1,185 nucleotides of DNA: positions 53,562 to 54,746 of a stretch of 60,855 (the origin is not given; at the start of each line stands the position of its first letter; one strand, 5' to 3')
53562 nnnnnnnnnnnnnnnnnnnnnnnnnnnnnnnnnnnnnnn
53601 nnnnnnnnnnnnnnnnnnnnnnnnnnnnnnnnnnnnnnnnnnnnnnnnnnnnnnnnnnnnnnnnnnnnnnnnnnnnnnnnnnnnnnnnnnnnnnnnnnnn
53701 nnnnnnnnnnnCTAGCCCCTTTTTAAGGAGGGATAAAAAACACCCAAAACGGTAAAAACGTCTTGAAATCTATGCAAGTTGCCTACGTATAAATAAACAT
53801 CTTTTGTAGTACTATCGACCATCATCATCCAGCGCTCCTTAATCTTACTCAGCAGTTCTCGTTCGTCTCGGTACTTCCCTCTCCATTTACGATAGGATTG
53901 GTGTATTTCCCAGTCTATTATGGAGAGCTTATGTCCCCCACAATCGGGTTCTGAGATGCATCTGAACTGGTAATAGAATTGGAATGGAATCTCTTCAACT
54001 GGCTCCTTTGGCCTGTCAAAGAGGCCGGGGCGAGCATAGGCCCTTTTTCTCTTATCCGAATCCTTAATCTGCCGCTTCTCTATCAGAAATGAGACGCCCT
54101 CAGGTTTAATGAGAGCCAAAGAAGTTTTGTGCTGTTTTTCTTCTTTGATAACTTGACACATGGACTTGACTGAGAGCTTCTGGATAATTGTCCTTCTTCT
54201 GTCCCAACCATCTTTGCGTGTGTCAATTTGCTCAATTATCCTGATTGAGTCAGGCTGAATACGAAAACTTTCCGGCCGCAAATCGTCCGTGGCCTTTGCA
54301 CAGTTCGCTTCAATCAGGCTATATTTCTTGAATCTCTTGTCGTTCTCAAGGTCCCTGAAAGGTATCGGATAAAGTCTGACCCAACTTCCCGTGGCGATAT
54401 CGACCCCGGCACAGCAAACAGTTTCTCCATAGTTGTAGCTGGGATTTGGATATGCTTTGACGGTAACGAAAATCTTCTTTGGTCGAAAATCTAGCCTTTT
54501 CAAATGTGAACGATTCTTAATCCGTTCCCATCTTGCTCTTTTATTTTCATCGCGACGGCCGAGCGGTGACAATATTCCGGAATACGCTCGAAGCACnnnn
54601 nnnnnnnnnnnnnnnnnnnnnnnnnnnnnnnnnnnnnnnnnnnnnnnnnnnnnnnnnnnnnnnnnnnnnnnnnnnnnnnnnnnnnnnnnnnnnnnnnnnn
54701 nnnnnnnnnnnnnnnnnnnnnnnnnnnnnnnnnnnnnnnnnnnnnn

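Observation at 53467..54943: Low-GC islet at tRNA-Asp encoding a coupled DUF488 + Cys-motif hypothetical pair: candidate novel defence or nucleic-acid repair module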

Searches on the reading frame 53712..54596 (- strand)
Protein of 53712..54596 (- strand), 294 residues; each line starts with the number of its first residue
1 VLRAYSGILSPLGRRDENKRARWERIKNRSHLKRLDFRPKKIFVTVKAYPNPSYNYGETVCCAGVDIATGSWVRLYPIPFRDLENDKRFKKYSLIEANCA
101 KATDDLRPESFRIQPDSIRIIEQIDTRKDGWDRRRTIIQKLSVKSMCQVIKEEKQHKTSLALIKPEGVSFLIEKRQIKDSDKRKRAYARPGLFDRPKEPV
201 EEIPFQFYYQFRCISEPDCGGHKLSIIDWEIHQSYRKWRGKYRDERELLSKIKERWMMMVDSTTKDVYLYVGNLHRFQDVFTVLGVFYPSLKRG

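Call 5: search_protein_families(library=pfam, proteins=[window:53712-54596:-], max_evalue=0.1)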
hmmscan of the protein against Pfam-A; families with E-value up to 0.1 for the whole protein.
window:53712-54596:- (294 aa): 1 family
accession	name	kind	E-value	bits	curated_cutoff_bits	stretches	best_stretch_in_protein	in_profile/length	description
PF22557.2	DuOB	-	0.00017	22.1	27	1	58-183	13-150/210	Dual OB-containing domain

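Call 6: search_protein_families(library=padloc, proteins=[window:53712-54596:-], max_evalue=0.1)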
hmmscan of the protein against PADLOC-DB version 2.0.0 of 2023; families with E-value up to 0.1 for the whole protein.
window:53712-54596:- (294 aa): 3 families
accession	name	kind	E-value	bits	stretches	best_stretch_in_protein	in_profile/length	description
PDLC04508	PDC-M19B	-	2e-63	212.4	1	40-291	4-262/269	-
PDLC04506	PDC-M19B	-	5.3e-32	109.2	1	40-233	10-234/236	-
PDLC04507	PDC-M19B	-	9.5e-29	98.6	1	40-290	6-240/252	-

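Call 20: find_homologous_proteins(query=window:53712-54503:-, max_evalue=0.00001)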
Query window:53712-54503:- (263 aa): 777 proteins with E <= 0.00001 among 929 candidates; the best 120 are listed.
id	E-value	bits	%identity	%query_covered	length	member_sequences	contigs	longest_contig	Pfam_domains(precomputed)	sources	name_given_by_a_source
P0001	6.1e-178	608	100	100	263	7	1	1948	-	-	-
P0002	1.1e-153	529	86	100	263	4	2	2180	-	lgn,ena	-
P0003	4.0e-153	527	84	100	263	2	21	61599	-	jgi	jgi:hypothetical protein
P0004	7.9e-147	506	82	100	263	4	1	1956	-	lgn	-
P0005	1.3e-133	463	87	86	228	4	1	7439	-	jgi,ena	-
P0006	2.5e-128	445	70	99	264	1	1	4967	-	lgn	-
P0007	4.6e-118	412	67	98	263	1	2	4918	-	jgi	jgi:hypothetical protein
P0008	3.3e-112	393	65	99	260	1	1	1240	-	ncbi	-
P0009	1.1e-107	378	63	99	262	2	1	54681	-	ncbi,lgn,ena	ncbi:MAG: hypothetical protein ABSG73_11180 [Candidatus Aminicenantales bacterium]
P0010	3.2e-107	376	61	99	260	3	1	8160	-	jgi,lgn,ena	-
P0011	5.3e-105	369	61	99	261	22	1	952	-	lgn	-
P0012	1.1e-104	368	60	99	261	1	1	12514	-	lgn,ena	-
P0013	5.6e-103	362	59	98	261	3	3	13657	-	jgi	jgi:hypothetical protein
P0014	1.2e-102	361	59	99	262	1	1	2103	-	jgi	jgi:hypothetical protein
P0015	1.4e-99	351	58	97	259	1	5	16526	-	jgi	jgi:hypothetical protein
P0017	8.0e-99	349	56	99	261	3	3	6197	PF22557.3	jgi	jgi:hypothetical protein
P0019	5.3e-98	346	55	97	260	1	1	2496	PF22557.3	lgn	-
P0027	5.3e-95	336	56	98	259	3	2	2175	PF22557.3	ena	-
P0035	5.9e-94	333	55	98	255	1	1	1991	PF22557.3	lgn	-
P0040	3.3e-93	330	56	97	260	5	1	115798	-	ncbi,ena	-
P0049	1.2e-92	328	56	97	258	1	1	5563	PF22557.3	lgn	-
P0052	2.7e-92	327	56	95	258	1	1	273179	-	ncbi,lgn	-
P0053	2.8e-92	327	56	97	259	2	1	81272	-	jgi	jgi:hypothetical protein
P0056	8.8e-92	326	54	98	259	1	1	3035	PF22557.3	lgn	-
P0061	1.5e-91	325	53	98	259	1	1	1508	PF22557.3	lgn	-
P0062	1.5e-91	325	55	97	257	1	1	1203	PF22557.3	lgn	-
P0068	3.2e-91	324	54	95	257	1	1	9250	PF22557.3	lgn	-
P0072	9.2e-91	322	53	98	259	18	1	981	PF22557.3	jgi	jgi:hypothetical protein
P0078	2.0e-90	321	54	97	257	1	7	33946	PF22557.3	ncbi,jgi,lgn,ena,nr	ncbi:MAG: hypothetical protein M1406_04740 [Nitrospirae bacterium]|nr:hypothetical protein [Nitrospi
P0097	2.7e-89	317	53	97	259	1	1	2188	PF22557.3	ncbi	-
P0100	4.7e-89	317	54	98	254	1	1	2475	PF22557.3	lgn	-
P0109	2.6e-88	314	56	95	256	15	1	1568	PF22557.3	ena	-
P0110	3.0e-88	314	51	98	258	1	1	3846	PF22557.3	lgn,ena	-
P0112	3.8e-88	314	53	95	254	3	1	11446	PF22557.3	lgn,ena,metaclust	metaclust:\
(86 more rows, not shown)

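Call 21: find_encoding_contigs(protein=P0003, flank=10000, max_places=6)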
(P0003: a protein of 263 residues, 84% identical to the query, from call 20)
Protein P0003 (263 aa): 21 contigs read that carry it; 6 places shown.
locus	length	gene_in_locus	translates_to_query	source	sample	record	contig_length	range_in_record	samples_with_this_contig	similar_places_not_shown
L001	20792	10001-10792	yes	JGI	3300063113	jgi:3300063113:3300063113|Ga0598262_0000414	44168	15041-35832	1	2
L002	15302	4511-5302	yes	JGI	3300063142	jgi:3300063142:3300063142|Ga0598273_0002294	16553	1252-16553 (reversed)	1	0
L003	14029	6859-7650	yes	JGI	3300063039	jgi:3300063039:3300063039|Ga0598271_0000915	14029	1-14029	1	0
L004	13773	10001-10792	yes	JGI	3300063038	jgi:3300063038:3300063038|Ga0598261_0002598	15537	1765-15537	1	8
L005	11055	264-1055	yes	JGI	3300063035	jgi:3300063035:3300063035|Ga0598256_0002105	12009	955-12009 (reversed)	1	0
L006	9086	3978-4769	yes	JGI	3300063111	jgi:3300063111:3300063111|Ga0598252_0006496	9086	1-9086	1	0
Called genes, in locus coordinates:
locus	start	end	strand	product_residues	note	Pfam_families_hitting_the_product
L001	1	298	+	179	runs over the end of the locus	-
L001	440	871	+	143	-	-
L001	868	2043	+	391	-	-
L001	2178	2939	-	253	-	PF18928:DUF5677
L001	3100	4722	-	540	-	PF04471:Mrr_cat, PF22722:NA-iREase1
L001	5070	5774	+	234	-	-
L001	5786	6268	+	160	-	-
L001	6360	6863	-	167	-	-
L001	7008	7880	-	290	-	PF13638:PIN_4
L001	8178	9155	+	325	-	PF09509:Hypoth_Ymh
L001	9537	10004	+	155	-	PF04343:DUF488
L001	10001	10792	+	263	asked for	-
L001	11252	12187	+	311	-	PF01904:DUF72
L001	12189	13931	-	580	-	PF07881:Fucose_iso_N1, PF07882:Fucose_iso_N2 (weak)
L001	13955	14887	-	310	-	PF02540:NAD_synthase, PF01171:ATP_bind_3 (weak), PF00958:GMP_synt_C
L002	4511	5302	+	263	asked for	-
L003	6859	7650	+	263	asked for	-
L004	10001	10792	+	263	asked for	-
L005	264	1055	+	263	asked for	-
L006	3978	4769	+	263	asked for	-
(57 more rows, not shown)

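Call 22: find_encoding_contigs(protein=P0009, flank=10000, max_places=3)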
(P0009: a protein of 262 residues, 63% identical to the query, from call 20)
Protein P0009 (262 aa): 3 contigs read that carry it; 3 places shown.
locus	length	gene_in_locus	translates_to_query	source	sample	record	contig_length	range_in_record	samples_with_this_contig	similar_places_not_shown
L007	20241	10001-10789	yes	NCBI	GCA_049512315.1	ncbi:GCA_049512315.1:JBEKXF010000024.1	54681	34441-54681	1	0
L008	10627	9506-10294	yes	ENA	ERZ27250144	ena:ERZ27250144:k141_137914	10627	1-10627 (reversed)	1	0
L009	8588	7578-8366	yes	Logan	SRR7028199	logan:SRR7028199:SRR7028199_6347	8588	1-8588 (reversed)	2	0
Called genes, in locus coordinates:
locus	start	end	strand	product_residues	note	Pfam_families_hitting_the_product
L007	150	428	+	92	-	-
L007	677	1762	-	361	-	PF24624:Int_N (weak), PF00589:Phage_integrase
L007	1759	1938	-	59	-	PF12728:HTH_17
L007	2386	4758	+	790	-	PF00069:Pkinase, PF01636:APH (faint), PF07714:PK_Tyr_Ser-Thr, PF03109:ABC1, PF13432:TPR_16 (faint), PF00515:TPR_1 (faint), PF07719:TPR_2 (faint), PF13414:TPR_11 (weak), +7 more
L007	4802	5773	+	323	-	PF00291:PALP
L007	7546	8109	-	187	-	-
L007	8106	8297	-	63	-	PF12728:HTH_17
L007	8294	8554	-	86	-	PF01381:HTH_3 (weak)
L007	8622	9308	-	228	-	PF13411:MerR_1 (weak)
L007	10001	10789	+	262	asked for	-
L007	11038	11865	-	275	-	PF01149:Fapy_DNA_glyco, PF06831:H2TH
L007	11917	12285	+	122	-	PF20382:DUF6677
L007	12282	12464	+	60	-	-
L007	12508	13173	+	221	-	PF00005:ABC_tran, PF13304:AAA_21 (faint)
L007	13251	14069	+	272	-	PF18075:FtsX_ECD, PF02687:FtsX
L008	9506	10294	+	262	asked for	-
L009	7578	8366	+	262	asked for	-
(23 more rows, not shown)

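Call 23: find_encoding_contigs(protein=P0052, flank=10000, max_places=2)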
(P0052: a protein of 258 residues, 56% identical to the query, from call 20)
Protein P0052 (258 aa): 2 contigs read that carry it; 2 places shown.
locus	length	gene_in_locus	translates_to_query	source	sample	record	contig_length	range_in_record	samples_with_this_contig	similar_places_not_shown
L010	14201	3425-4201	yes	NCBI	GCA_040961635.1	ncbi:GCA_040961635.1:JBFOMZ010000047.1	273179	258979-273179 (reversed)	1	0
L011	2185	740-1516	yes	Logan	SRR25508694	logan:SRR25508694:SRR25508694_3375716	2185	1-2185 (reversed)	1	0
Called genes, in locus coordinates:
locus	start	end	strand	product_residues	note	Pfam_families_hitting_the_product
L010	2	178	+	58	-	?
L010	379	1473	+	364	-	-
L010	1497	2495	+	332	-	PF14279:HNH_5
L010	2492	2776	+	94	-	-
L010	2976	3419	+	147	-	PF04343:DUF488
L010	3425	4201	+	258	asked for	-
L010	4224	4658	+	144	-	-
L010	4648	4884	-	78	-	-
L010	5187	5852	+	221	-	-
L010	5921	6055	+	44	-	-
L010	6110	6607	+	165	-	PF00903:Glyoxalase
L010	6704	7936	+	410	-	PF07992:Pyr_redox_2, PF00070:Pyr_redox, PF22366:NDH2_C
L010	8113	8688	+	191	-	PF20046:DUF6448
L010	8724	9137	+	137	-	-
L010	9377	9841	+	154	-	PF03330:DPBB_1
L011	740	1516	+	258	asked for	-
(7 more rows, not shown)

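Call 24: find_encoding_contigs(protein=P0040, flank=10000, max_places=2)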
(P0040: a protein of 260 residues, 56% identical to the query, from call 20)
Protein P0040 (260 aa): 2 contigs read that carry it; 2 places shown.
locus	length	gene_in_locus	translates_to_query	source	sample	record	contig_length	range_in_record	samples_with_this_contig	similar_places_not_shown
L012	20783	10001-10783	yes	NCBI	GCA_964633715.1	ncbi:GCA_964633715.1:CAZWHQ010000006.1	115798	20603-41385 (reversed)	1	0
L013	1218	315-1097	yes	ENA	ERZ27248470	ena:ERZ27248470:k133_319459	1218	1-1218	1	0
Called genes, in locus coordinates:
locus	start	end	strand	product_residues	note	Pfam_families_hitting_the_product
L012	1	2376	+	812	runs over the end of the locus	PF00672:HAMP, PF07228:SpoIIE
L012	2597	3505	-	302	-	PF07969:Amidohydro_3, PF01979:Amidohydro_1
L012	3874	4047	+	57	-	-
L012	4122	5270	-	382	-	PF13173:AAA_14, PF13635:DUF4143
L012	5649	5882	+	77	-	PF01402:RHH_1 (weak)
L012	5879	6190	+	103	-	PF02452:PemK_toxin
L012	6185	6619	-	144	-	PF07719:TPR_2 (faint), PF13176:TPR_7 (faint)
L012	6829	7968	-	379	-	PF00155:Aminotran_1_2, PF00266:Aminotran_5 (weak)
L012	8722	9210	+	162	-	-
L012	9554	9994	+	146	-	PF04343:DUF488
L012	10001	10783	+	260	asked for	-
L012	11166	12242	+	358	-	PF17170:DUF5128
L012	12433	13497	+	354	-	PF17170:DUF5128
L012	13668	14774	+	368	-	PF17170:DUF5128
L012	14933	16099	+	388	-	PF17170:DUF5128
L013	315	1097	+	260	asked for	-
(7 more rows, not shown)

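Call 25: find_encoding_contigs(protein=P0053, flank=10000, max_places=2)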
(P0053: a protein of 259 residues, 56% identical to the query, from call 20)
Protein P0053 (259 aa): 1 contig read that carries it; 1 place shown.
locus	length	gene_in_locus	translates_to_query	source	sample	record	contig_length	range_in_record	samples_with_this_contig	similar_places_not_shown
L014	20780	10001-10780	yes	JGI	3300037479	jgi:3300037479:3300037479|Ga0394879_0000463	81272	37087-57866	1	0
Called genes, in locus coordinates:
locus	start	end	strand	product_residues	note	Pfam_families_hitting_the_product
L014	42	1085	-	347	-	PF02547:Queuosine_synth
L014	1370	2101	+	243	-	-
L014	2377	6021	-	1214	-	PF00873:ACR_tran, PF02355:SecD_SecF_C (faint)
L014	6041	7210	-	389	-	PF25973:BSH_CzcB (weak), PF25876:HH_MFP_RND, PF25954:Beta-barrel_RND_2, PF25967:RND-MFP_C (faint), PF25989:YknX_C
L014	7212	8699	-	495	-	PF02321:OEP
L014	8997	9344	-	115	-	PF08734:GYD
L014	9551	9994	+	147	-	PF04343:DUF488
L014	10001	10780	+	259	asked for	-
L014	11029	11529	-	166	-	PF05066:HARE-HTH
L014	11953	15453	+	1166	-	PF02384:N6_Mtase, PF18135:Type_ISP_C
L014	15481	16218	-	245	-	PF01182:Glucosamine_iso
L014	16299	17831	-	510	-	PF00479:G6PD_N, PF02781:G6PD_C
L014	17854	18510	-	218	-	PF00834:Ribul_P_3_epim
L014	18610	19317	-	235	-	PF06026:Rib_5-P_isom_A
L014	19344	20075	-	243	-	PF00702:Hydrolase, PF13419:HAD_2, PF13242:Hydrolase_like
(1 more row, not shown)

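Call 29: find_related_loci(query=A1, collection=genome_contigs, flank=10000)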
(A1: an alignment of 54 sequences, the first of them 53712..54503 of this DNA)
Query A1 (263 aa) in genome_contigs; peptide patterns used: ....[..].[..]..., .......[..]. (x = any residue, [..] = any of these).
348 stretches matched a pattern; 333 encode a relative of the query (tblastn E <= 1e-3); the best 80 are kept; 80 distinct loci.
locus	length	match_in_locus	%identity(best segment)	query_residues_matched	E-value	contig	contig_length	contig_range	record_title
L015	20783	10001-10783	90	1-261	8e-164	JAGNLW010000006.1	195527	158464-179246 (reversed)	MAG: Candidatus Aminicenantes bacterium isolate Go_SlDig_bin_238 Go_SlDig_106_length_195527_cov_15.529903, whole genome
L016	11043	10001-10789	84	1-263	6e-158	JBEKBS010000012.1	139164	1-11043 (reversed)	MAG: Candidatus Aminicenantales bacterium isolate SPRUCE 141 SPRUCE_141_12, whole genome shotgun sequence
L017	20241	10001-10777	63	1-260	1e-110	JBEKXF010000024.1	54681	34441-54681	MAG: Candidatus Aminicenantales bacterium isolate SPRUCE 645 SPRUCE_645_24, whole genome shotgun sequence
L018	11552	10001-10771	58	1-258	3e-100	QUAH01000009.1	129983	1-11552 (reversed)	MAG: Candidatus Saccharicenans subterraneus isolate BY38 NODE_145_length_129983_cov_117.957_ID_1478702, whole genome sho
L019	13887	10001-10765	57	4-258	3e-99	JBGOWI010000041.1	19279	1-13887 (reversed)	MAG: Phycisphaerae bacterium isolate OBJ_0618_130150_96 k141_5630829_length_19279_cov_14.3574, whole genome shotgun sequ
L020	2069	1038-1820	55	2-262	4e-103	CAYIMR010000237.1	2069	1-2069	MAG TPA_asm: uncultured Planctomycetales bacterium isolate ERP119705_co25_233 genome assembly, contig: NODE_124269_lengt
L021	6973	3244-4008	56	4-258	4e-98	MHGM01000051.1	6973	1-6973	MAG: Omnitrophica WOR_2 bacterium RIFCSPHIGHO2_01_FULL_52_10 rifcsphigho2_01_scaffold_43953, whole genome shotgun sequen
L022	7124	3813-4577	56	4-258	1e-97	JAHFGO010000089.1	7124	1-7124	MAG: Candidatus Omnitrophota bacterium isolate nzgw317 NODE_6138_length_7125_cov_3.266705, whole genome shotgun sequence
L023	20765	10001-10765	56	4-258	2e-97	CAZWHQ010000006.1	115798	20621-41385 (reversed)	MAG TPA_asm: uncultured Eubacteriales bacterium isolate binchicken_co275_153 genome assembly, contig: NODE_77_length_115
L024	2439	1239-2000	56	9-260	3e-101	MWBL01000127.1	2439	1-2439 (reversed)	MAG: Firmicutes bacterium ADurb.Bin300 BWY46_contig000127, whole genome shotgun sequence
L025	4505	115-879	56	4-258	3e-97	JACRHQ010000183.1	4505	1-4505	MAG: Candidatus Omnitrophota bacterium isolate NC_groundwater_1781_Pr3_B-0.1um_55_10 SR-2_scaffold_141_3892281, whole ge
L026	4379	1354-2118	53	4-258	9e-97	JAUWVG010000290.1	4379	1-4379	MAG: Candidatus Aminicenantes bacterium isolate CSMAG_2626 CSMAG_2626_k141_1340205_length_4379_cov_13.0000, whole genome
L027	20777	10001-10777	53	1-260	5e-96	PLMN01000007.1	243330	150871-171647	MAG: Candidatus Aminicenantes bacterium isolate fen_413 73.20120800_E2X.58_contig_2679, whole genome shotgun sequence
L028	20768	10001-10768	56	6-258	2e-95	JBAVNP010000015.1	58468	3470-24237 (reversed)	MAG: Sedimentisphaerales bacterium isolate MFD03833_ilm_asm_bin2 k127_174534, whole genome shotgun sequence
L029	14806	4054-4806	57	9-258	2e-95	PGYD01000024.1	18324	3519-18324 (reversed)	MAG: Planctomycetes bacterium HGW-Planctomycetes-1 bjp_ig2158_scaffold_1174, whole genome shotgun sequence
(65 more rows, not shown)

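Call 33: predict_structure(alignment_id=A1)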
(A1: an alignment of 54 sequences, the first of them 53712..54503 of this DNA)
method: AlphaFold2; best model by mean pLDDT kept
length: 263 residues; sequences in the alignment: 54
mean_pLDDT: 89.7   pTM: 0.87
mean pLDDT of the five models: 89.7, 88.9, 88.7, 88.4, 87.7
residues with pLDDT >= 90: 191; 70-90: 47; 50-70: 24; < 50: 1
segments of 3 or more residues with pLDDT < 50: none
pLDDT, mean of each block of 10 residues (from residue 1): 87 85 68 96 91 91 97 93 96 90 95 96 94 98 82 66 66 94 96 94 92 96 97 96 89 95 66
secondary structure, 60 per line:
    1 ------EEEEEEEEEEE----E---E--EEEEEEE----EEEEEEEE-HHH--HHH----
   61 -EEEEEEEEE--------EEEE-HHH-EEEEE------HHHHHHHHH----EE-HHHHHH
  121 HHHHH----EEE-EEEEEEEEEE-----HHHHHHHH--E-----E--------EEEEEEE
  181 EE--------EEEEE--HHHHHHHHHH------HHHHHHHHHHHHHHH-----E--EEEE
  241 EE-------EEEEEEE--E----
elements in order: E7-17 E29-35 E40-47 E62-70 E79-82 E88-92 H99-107 H115-125 E130-132 E134-143 H149-156 E174-182 E191-195 H198-207 H214-228 E237-242 E250-256

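Call 36: fold_search(model_id=the predicted structure, library=pdb)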
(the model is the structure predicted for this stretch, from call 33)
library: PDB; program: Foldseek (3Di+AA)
matches with E <= 10: 630; with E <= 0.001: 15
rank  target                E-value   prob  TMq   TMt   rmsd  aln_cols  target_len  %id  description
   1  7yny_A                5.2e-05  1.00  0.35  0.30   9.8       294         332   10  Crystal structure of baculovirus LEF-3 from Helicoverpa armigera nucleopolyhedrovirus (released 2023-01-25)
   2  7ypo_A                2.7e-04  1.00  0.36  0.30  10.4       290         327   10  Cryo-EM structure of baculovirus LEF-3 in complex with ssDNA (released 2023-01-25)
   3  7yny_C                2.8e-04  1.00  0.36  0.31   9.4       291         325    8  Crystal structure of baculovirus LEF-3 from Helicoverpa armigera nucleopolyhedrovirus (released 2023-01-25)
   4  5z7d_B                3.0e-04  0.99  0.32  0.24   8.9       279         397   12  p204HINab-dsDNA complex structure (released 2019-01-30)
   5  8idx_A                4.5e-04  0.98  0.31  0.39  10.7       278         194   10  Structure of p205 HIN (released 2024-02-14)
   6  4l5q                  5.7e-04  1.00  0.31  0.39   7.1       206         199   10  Crystal structure of p202 HIN1 (released 2013-07-31)
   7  8d0b_A                6.0e-04  0.92  0.29  0.11  11.7       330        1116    7  Human CST-DNA polymerase alpha/primase preinitiation complex bound to 4xTEL-foldback template (released 2022-06-22)
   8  1ph2_A                6.4e-04  0.97  0.29  0.19  18.1       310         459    6  CRYSTAL STRUCTURE OF THE OXYTRICHA NOVA TELOMERE END-BINDING PROTEIN COMPLEXED WITH NONCOGNATE SSDNA GGGGTTTTG (released 2003-06-17)
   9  4jbk_A                7.2e-04  1.00  0.32  0.39   7.0       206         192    9  Molecular basis for abrogation of activation of pro-inflammatory cytokines (released 2013-06-26)
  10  5yzw_B                7.2e-04  0.99  0.35  0.43   8.7       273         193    8  Crystal structure of p204 HINb domain (released 2018-12-19)
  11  4jbk_B                8.5e-04  0.99  0.30  0.38   7.1       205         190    9  Molecular basis for abrogation of activation of pro-inflammatory cytokines (released 2013-06-26)
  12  3rln                  8.5e-04  0.97  0.30  0.38   9.7       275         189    8  Structural Basis of Cytosolic DNA Recognition by Innate Immune Receptors (released 2012-04-25)
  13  5yzp                  8.5e-04  0.96  0.30  0.36  11.0       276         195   11  Crystal structure of p204 HINa domain (released 2018-12-19)
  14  4lnq_B                9.0e-04  0.99  0.34  0.44   8.3       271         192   10  Crystal structure of Ifi202 HINa domain in complex with 20bp dsDNA (released 2014-01-08)
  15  6w6w_A                9.0e-04  0.91  0.30  0.13  13.4       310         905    8  Cryo-EM structure of CST bound to telomeric single-stranded DNA (released 2020-06-03)
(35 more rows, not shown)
